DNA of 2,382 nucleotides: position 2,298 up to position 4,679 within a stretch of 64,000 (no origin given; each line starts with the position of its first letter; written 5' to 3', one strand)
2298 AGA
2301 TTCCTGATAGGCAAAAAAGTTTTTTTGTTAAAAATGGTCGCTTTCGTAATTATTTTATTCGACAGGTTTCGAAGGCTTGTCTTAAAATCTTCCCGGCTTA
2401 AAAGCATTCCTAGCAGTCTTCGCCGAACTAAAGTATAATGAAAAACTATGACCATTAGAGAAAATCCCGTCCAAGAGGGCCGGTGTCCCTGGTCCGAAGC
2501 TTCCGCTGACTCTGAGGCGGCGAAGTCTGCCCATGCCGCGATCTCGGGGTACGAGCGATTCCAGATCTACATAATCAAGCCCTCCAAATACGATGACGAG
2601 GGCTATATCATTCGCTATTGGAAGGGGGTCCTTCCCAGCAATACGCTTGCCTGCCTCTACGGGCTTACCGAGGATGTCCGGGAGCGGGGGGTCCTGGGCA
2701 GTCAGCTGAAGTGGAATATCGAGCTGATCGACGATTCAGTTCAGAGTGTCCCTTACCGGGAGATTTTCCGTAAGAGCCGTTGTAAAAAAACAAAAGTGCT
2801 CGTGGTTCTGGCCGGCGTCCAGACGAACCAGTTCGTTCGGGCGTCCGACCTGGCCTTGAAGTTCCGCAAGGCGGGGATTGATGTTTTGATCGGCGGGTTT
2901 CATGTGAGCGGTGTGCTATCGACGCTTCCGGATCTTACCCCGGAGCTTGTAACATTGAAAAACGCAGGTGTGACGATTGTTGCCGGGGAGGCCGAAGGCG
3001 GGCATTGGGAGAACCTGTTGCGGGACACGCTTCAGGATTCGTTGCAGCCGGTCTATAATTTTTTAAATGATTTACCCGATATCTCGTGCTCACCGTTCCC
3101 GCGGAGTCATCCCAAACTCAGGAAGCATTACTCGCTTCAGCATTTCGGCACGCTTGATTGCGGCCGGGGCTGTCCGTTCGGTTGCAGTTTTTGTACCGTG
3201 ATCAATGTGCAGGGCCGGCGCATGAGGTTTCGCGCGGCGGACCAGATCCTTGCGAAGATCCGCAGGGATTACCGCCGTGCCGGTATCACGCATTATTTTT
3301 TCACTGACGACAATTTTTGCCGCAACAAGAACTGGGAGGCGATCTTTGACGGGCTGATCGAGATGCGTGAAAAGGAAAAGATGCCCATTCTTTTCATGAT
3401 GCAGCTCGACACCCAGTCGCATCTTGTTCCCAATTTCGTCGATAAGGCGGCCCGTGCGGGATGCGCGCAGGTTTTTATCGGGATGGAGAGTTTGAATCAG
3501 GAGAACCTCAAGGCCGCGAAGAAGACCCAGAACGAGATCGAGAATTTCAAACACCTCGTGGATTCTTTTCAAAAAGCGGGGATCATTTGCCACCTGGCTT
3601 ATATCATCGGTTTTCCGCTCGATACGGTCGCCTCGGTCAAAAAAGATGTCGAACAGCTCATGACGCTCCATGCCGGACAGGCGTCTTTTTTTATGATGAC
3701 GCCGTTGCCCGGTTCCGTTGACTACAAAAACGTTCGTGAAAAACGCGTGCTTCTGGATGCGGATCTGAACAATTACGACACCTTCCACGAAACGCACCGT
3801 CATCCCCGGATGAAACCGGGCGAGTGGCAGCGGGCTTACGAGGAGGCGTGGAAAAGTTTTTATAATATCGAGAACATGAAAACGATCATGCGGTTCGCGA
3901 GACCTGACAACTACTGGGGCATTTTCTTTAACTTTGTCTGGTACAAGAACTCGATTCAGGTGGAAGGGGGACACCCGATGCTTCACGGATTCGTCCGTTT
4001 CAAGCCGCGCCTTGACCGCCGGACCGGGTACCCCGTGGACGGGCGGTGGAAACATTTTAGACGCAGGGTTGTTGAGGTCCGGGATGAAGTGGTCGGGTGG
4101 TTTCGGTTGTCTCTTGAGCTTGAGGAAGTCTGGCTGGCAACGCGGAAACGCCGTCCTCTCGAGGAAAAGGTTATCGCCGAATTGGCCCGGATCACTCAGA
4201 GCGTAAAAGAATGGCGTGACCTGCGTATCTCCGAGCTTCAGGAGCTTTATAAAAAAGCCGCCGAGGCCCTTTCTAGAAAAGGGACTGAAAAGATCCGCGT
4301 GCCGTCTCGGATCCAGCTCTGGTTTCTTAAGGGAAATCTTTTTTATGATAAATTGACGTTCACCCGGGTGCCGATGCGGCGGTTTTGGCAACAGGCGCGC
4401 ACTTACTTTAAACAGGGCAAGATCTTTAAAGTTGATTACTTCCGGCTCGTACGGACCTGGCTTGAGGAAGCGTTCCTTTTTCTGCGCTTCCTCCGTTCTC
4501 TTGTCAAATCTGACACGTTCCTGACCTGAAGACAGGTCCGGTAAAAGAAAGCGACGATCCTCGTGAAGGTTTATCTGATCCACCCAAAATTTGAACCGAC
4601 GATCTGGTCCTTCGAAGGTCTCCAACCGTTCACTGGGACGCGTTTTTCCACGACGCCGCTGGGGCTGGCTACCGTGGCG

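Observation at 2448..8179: Five-gene operon coupling two paralogous B12-radical-SAM enzymes to phospholipid head-group enzymes: candidate lipid-tailoring system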

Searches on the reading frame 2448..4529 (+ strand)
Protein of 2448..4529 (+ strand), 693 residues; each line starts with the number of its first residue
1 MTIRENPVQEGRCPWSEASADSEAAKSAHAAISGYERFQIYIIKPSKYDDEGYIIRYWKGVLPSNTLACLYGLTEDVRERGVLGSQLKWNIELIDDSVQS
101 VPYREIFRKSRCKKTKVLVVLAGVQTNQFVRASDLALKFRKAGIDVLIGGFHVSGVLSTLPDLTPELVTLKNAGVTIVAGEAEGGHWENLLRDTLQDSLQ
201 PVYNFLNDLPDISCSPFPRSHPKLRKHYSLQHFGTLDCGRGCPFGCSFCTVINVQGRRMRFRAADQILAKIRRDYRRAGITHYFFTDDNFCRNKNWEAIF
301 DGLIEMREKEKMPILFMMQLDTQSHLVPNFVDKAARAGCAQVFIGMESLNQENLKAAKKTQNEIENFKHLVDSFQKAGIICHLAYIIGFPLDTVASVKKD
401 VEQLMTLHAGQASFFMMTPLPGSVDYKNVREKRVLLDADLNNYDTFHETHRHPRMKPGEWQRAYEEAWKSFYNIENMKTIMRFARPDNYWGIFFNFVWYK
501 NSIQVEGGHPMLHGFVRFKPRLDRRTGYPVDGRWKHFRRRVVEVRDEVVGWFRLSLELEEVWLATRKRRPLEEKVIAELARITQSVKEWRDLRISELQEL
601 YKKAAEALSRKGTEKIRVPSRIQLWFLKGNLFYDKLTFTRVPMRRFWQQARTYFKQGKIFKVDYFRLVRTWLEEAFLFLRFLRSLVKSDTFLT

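Call 4: search_protein_families(library=pfam, proteins=[window:2448-4529:+], max_evalue=0.01)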
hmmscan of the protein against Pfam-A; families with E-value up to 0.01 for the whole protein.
window:2448-4529:+ (693 aa): 2 families
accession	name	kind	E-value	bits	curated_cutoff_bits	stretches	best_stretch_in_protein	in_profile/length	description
PF04055.27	Radical_SAM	-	5e-15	56.5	29.5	1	239-402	4-164/166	Radical SAM superfamily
PF18679.7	HTH_57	-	0.0029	18.3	29.1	1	353-400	60-107/112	ThcOx helix turn helix domain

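Call 5: search_protein_families(library=ncbifam, proteins=[window:2448-4529:+], max_evalue=0.01)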
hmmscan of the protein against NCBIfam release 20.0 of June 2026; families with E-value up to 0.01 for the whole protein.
window:2448-4529:+ (693 aa): 24 families
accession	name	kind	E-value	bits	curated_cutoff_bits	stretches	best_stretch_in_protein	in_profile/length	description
NF038361.1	rSAM_Sden_1168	equivalog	3.2e-18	65.6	575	1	236-427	285-471/560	Sden_1168 family B12-binding radical SAM P-methyltransferase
TIGR04479.1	bcpD_PhpK_rSAM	subfamily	3.9e-18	65.1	600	1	230-403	238-405/504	PhpK family radical SAM P-methyltransferase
TIGR03471.1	HpnJ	equivalog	2.7e-17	62.8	577.6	1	232-472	196-433/472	hopanoid biosynthesis associated radical SAM protein HpnJ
TIGR02026.1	BchE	equivalog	3.9e-17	62.3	481.35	1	237-459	198-415/497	magnesium-protoporphyrin IX monomethyl ester anaerobic oxidative cyclase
TIGR04013.1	B12_SAM_MJ_1487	hypoth_equivalog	2.2e-16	59.7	251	1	113-433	40-360/382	TIGR04013 family B12-binding domain/radical SAM domain-containing protein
TIGR04072.2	rSAM_ladder_B12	equivalog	1e-15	57.4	360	1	215-416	161-358/443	lipid biosynthesis B12-binding/radical SAM protein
NF033712.0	B12_rSAM_KedN5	subfamily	2.3e-13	49.2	700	1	235-433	197-394/624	KedN5 family methylcobalamin-dependent radical SAM C-methyltransferase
NF050148.1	rSAM_ApyD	equivalog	1.1e-12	47.2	750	1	236-428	202-392/645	RiPP biosynthesis radical SAM protein ApyD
TIGR03975.1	rSAM_ocin_1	subfamily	5.3e-11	41.7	281.85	1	230-408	258-431/606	RiPP maturation radical SAM C-methyltransferase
TIGR04385.1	B12_rSAM_cofa1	equivalog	7.7e-11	41.8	450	1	237-412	199-372/438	B12 lower ligand biosynthesis radical SAM protein BzaD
TIGR04295.1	B12_rSAM_oligo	hypoth_equivalog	2e-10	39.9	400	1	236-428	203-383/422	TIGR04295 family B12-binding domain-containing radical SAM protein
TIGR04367.1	HpnR_B12_rSAM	equivalog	4e-10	38.8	650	1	223-447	173-389/490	hopanoid C-3 methylase HpnR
NF033070.1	rSAM_AprD4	equivalog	4.1e-10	39.2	500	1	231-456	194-416/456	AprD4 family radical SAM diol-dehydratase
NF045585.1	rSAM_slr0320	equivalog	5.7e-10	38.3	775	1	237-370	239-374/511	photosystem II high light acclimation radical SAM protein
TIGR04014.1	B12_SAM_MJ_0865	equivalog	9.2e-10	37.9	360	1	104-422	27-351/434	methyl-coenzyme M reductase glutamine C-methyltransferase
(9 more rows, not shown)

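Call 6: search_solved_structures(query=window:2448-4529:+, max_evalue=1)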
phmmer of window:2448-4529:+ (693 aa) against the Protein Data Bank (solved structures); distinct sequences matched with E-value up to 1: 7.
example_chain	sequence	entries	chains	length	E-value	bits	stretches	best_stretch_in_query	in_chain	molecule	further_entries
6fd2_B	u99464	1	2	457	3.7e-09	38.7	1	236-463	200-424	Putative apramycin biosynthetic oxidoreductase 4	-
6wte_A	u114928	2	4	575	5.3e-05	25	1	224-415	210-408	B12-binding domain-containing protein | Tryptophan-C2-methyltransferase containing B12-binding domain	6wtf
9ccb_A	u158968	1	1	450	0.00042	22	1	236-422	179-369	Radical SAM core domain-containing protein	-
7kdx_A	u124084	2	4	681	0.00068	21.3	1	229-405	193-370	Methyltransferase TokK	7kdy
9n1b_A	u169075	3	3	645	0.0059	18.2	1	233-410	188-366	Radical SAM protein | Radical SAM enzyme CysS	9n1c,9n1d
11bt_Ar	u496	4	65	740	0.72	11.3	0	322-419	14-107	Major capsid protein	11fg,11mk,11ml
6fz6_A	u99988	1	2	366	0.95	10.9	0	236-338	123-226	Probable dual-specificity RNA methyltransferase RlmN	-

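Call 8: find_homologous_proteins(query=window:2448-4529:+, max_evalue=1e-10)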
Query window:2448-4529:+ (693 aa): 7930 proteins with E <= 1e-10 among 8000 candidates; the best 120 are listed.
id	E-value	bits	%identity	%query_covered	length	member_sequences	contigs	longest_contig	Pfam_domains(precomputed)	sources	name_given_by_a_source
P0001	0.0e+0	1626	100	100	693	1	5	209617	PF04055.28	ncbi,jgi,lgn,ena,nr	ncbi:MAG TPA: radical SAM protein [Candidatus Omnitrophota bacterium]|nr:radical SAM protein [Candid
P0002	0.0e+0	1227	73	100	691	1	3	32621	PF04055.28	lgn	-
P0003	0.0e+0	1117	69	95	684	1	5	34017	PF04055.28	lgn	-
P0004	0.0e+0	1106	67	100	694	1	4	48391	PF04055.28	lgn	-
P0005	0.0e+0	1106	68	96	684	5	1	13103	PF04055.28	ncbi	-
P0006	0.0e+0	1100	67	100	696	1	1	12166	PF04055.28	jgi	-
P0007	0.0e+0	1099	65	100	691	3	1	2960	PF04055.28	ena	-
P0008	0.0e+0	1098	66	100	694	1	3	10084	PF04055.28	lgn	-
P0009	0.0e+0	1094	67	100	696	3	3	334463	PF04055.28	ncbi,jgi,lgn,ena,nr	ncbi:MAG TPA: radical SAM protein [Candidatus Omnitrophota bacterium]|nr:radical SAM protein [Candid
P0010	0.0e+0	1091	66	98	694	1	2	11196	PF04055.28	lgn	-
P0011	0.0e+0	1090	65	100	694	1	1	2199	PF04055.28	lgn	-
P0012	0.0e+0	1089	66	100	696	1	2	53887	PF04055.28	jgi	jgi:radical SAM superfamily enzyme YgiQ (UPF0313 family)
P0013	0.0e+0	1086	65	100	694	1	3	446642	PF04055.28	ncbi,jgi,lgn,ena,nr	ncbi:MAG TPA: radical SAM protein [Candidatus Omnitrophota bacterium]|nr:radical SAM protein [Candid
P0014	0.0e+0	1084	65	100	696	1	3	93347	PF04055.28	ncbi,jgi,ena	-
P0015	0.0e+0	1084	65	100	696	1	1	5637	PF04055.28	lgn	-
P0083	2.6e-255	867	57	94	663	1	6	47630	PF04055.28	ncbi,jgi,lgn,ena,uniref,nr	ncbi:MAG: radical SAM protein [Candidatus Omnitrophica bacterium CG11_big_fil_rev_8_21_14_0_20_45_26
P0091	7.3e-250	849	55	97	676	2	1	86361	PF04055.28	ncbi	-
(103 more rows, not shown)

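Call 16: find_related_loci(query=A1, collection=genome_contigs, flank=7000)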
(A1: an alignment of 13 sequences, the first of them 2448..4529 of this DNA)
Query A1 (693 aa) in genome_contigs; peptide patterns used: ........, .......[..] (x = any residue, [..] = any of these).
447 stretches matched a pattern; 386 encode a relative of the query (tblastn E <= 1e-3); the best 80 are kept; 80 distinct loci.
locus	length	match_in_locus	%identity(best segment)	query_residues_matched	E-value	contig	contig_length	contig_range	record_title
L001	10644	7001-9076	74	1-692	0e+0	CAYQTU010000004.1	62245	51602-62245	MAG TPA_asm: uncultured bacterium isolate binchicken_co117_27 genome assembly, contig: NODE_879_length_62245_cov_4.78239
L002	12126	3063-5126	67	1-692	0e+0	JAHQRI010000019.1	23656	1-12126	MAG: Candidatus Omnitrophota bacterium isolate Go_SlDig_bin_476 Go_SlDig_6000_length_23659_cov_4.302694, whole genome sh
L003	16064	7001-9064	66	1-692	0e+0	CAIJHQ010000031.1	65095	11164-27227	MAG: Candidatus Omnitrophica bacterium isolate AM-sed-core1-D1_bin-136 genome assembly, contig: bin-136:31/68, whole gen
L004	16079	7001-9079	67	1-692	0e+0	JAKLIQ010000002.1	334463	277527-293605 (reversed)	MAG: Candidatus Omnitrophota bacterium isolate RA.bin90 RA.bin90_2, whole genome shotgun sequence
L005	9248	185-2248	65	1-692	0e+0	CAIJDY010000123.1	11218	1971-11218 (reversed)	MAG: Candidatus Omnitrophica bacterium isolate AM5_bin-0692 genome assembly, contig: bin-0692:123/229, whole genome shot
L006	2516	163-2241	65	1-692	0e+0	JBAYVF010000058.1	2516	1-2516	MAG: Candidatus Omnitrophota bacterium isolate SO_2016_LW3_53 scaffold89367_LW162_2016, whole genome shotgun sequence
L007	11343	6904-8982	65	1-692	0e+0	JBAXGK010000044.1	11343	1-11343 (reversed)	MAG: Candidatus Omnitrophota bacterium isolate ELA295 MAG295_44, whole genome shotgun sequence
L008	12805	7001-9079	65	1-692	0e+0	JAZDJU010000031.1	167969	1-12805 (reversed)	MAG: Candidatus Omnitrophota bacterium isolate MEGAHIT-group-0.500 k141_16189002, whole genome shotgun sequence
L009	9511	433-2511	65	1-692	0e+0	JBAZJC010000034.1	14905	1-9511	MAG: Candidatus Omnitrophota bacterium isolate SO_2017_LW4_11 scaffold_7780_c1_LW137-91_2017, whole genome shotgun seque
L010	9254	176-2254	64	1-692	0e+0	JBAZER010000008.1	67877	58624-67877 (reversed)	MAG: Candidatus Omnitrophota bacterium isolate SO_2017_LW3_130 NODE_823_length_67877_cov_1.885269_LW162_2017, whole geno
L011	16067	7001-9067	65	1-692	0e+0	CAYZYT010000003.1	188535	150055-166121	MAG TPA_asm: uncultured bacterium isolate SRP272421_co2_334 genome assembly, contig: NODE_31_length_188535_cov_13.527292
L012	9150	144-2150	65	25-692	0e+0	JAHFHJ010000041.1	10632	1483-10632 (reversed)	MAG: Candidatus Omnitrophota bacterium isolate nzgw336 NODE_11816_length_10633_cov_11.090563, whole genome shotgun seque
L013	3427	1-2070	62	4-692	0e+0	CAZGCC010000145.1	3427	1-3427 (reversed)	MAG TPA_asm: uncultured bacterium isolate binchicken_co113_1 genome assembly, contig: NODE_33324_length_3427_cov_4.20759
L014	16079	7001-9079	63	1-692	0e+0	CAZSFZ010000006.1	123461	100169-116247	MAG TPA_asm: uncultured bacterium isolate binchicken_co117_453 genome assembly, contig: NODE_208_length_123461_cov_24.54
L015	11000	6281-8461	61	1-692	0e+0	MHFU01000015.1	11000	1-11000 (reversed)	MAG: Omnitrophica bacterium RIFOXYB12_FULL_50_7 rifoxyb3_full_scaffold_1210, whole genome shotgun sequence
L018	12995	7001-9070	59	3-690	0e+0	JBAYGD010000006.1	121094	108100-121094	MAG: Candidatus Omnitrophota bacterium isolate SO_2016_GW1_117 scaffold00340_OW334_2016, whole genome shotgun sequence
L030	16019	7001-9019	54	13-686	0e+0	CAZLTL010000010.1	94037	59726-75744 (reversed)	MAG TPA_asm: uncultured bacterium isolate SRP300315_co1_21 genome assembly, contig: NODE_115_length_94037_cov_9.602637,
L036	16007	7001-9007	55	37-693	0e+0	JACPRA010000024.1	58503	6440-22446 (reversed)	MAG: Candidatus Omnitrophota bacterium isolate NC_groundwater_667_Ag_B-0.1um_66_59 B_1_S1_Biohub_coassembly_k141_3250031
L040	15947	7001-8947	54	37-681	0e+0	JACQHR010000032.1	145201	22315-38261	MAG: Candidatus Omnitrophota bacterium isolate NC_groundwater_1104_Ag_S2p5_61_386 S_2p5_S6_coassembly_k141_3512832, whol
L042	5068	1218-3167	53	37-681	0e+0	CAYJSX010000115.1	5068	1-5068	MAG TPA_asm: uncultured Planctomycetia bacterium isolate ERP125453_co1_275 genome assembly, contig: NODE_22241_length_50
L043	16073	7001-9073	65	1-692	0e+0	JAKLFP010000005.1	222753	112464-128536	MAG: Candidatus Omnitrophota bacterium isolate RA.bin19 RA.bin19_5, whole genome shotgun sequence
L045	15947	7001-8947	54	37-681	0e+0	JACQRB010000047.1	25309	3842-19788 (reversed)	MAG: Candidatus Omnitrophota bacterium isolate NC_groundwater_1348_Ag_S-0.2um_64_53 S_p2_S4_coassembly_k141_3041940, who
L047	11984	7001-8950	54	37-681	0e+0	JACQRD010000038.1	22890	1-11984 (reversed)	MAG: Candidatus Omnitrophota bacterium isolate NC_groundwater_1350_Ag_S-0.2um_65_73 S_p2_S4_coassembly_k141_1834076, who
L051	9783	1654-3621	53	37-687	0e+0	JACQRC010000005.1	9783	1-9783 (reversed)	MAG: Candidatus Omnitrophota bacterium isolate NC_groundwater_1349_Ag_S-0.2um_65_43 S_p2_S4_coassembly_k141_169565, whol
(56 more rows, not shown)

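Call 33: search_protein_families(library=pfam, alignment_id=A2, max_evalue=0.00001)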
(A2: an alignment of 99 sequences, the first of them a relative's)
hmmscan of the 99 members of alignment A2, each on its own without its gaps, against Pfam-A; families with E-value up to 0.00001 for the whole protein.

A. member 1, L021:444-968:+ (175 aa): 0 families

B. families by the number of members that match (of 99 scanned): 81 families (the first 25 are shown)
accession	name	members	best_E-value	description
PF04055.27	Radical_SAM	8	4.8e-26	Radical SAM superfamily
PF01408.29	GFO_IDH_MocA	8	7.7e-26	Oxidoreductase family, NAD-binding Rossmann fold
PF22725.1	GFO_IDH_MocA_C3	8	1.1e-25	GFO/IDH/MocA C-terminal domain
PF02894.22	GFO_IDH_MocA_C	8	8.5e-24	Oxidoreductase family, C-terminal alpha/beta domain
PF03061.28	4HBT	8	1.6e-18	Thioesterase superfamily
PF14539.12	DUF4442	6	2.8e-11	Domain of unknown function (DUF4442)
PF13353.11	Fer4_12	3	6.3e-08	4Fe-4S single cluster domain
PF03099.24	BPL_LplA_LipB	2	6.6e-20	Biotin/lipoate A/B protein ligase family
PF08241.18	Methyltransf_11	2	3.4e-13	Methyltransferase domain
PF13649.12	Methyltransf_25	2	3.3e-10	Methyltransferase domain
PF01145.31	Band_7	2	6.8e-08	SPFH domain / Band 7 family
PF13186.11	SPASM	2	1.1e-07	Iron-sulfur cluster-binding domain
PF13489.12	Methyltransf_23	2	1.7e-06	Methyltransferase domain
PF01120.23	Alpha_L_fucos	1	1.1e-102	Alpha-L-fucosidase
PF00488.27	MutS_V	1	6.6e-84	MutS domain V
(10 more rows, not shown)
